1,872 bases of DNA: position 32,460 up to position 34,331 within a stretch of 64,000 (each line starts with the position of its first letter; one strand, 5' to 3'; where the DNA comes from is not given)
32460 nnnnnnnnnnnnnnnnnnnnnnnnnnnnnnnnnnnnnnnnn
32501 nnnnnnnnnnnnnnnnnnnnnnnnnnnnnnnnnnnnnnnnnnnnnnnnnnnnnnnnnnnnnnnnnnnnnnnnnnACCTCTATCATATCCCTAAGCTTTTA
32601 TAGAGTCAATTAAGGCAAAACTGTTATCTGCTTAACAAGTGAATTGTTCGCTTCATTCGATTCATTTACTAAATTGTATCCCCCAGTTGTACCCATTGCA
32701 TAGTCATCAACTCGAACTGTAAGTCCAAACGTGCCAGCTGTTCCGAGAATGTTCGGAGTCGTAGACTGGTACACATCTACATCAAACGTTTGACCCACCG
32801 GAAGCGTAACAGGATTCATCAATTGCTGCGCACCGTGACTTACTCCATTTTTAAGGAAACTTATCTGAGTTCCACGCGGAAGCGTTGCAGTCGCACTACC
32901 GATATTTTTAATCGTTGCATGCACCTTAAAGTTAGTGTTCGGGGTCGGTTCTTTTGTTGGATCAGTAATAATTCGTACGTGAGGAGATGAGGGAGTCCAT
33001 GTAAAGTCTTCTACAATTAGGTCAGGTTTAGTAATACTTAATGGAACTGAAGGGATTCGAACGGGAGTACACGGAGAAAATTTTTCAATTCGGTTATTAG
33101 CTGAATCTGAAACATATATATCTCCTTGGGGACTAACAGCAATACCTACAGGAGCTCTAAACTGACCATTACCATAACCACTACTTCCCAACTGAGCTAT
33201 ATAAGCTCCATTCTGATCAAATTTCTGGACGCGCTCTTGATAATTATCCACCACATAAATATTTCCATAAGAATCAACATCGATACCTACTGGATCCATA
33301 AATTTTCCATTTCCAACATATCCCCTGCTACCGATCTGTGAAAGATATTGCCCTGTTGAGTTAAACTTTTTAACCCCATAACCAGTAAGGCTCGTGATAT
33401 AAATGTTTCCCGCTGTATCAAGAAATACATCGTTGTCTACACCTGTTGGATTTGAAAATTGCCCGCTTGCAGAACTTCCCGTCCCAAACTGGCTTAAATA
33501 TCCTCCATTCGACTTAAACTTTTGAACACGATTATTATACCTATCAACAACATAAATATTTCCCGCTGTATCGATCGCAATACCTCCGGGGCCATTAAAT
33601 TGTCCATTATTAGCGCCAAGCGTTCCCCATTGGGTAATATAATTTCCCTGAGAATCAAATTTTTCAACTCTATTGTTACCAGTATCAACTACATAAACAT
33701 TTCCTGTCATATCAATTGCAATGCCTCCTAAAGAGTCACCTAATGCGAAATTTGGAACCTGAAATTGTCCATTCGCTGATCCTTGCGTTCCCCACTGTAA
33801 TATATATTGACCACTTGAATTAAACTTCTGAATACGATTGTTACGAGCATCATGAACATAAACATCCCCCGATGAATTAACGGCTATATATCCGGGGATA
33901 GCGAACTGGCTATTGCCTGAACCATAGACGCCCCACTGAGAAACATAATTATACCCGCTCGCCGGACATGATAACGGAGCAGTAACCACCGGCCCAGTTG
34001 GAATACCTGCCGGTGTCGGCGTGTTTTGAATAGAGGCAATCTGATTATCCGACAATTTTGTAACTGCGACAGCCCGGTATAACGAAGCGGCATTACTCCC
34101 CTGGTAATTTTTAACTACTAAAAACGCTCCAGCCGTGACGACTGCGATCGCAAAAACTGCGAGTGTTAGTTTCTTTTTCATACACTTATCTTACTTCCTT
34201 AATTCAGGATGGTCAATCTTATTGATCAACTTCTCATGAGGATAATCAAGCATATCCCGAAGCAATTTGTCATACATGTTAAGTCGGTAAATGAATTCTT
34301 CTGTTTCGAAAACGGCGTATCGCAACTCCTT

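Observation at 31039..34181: Tandem NHL-propeller/CARDB surface-protein paralogs with near-identical termini and divergent cores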

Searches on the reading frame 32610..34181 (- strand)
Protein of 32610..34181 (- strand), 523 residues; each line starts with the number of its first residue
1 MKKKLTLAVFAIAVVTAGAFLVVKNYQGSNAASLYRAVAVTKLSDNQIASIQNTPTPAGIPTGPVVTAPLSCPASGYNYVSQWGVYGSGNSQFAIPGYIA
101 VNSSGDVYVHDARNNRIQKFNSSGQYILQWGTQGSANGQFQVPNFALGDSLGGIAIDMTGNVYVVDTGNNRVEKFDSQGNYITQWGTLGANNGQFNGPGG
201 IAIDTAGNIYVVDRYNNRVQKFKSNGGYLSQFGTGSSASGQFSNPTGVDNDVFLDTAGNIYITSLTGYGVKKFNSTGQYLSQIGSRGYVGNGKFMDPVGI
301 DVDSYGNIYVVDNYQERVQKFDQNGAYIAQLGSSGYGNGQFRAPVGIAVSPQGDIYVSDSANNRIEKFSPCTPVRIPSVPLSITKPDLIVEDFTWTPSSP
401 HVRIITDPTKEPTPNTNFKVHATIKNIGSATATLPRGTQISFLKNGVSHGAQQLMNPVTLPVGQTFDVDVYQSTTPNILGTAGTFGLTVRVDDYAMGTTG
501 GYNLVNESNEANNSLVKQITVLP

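Call 4: search_protein_families(library=pfam, proteins=[window:32610-34181:-], max_evalue=0.01)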
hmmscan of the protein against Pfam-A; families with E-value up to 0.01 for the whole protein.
window:32610-34181:- (523 aa): 12 families
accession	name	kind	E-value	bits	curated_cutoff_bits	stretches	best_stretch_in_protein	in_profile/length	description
PF01436.27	NHL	-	5e-36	121.4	20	5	195-222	1-28/28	NHL repeat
PF17170.10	DUF5128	-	1.6e-13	51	22.9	2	305-371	53-120/321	6-bladed beta-propeller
PF25021.1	TEN_NHL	-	2.6e-12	46.8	27.1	0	282-335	129-180/357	Teneurin NHL domain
PF08450.18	SGL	-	5.6e-09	36.4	26.3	1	162-228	148-216/246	SMP-30/Gluconolactonase/LRE-like region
PF13449.12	Phytase-like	-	1.3e-06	29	27.6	0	153-186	72-105/284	Esterase-like activity of phytase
PF07705.17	CARDB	-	3.2e-06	27.7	22.7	1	404-515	7-99/101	CARDB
PF24684.1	Vgb_lyase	-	2.5e-05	23.7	50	0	342-389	97-144/290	Virginiamycin B lyase family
PF09000.15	Cytotoxic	-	0.00011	22.9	22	0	204-233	34-63/80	Cytotoxic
PF06739.17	SBBP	-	0.00024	21.4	20.5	1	278-311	1-29/38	Beta-propeller repeat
PF22701.2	Mala_s_1-like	-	0.00052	20.3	27.5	0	155-211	94-145/195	Mal s 1 allergenic protein-like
PF02393.21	US22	-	0.00072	20.1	35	0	186-219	68-102/124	US22 like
PF06977.17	SdiA-regulated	-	0.0028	17.3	21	0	153-213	176-240/249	SdiA-regulated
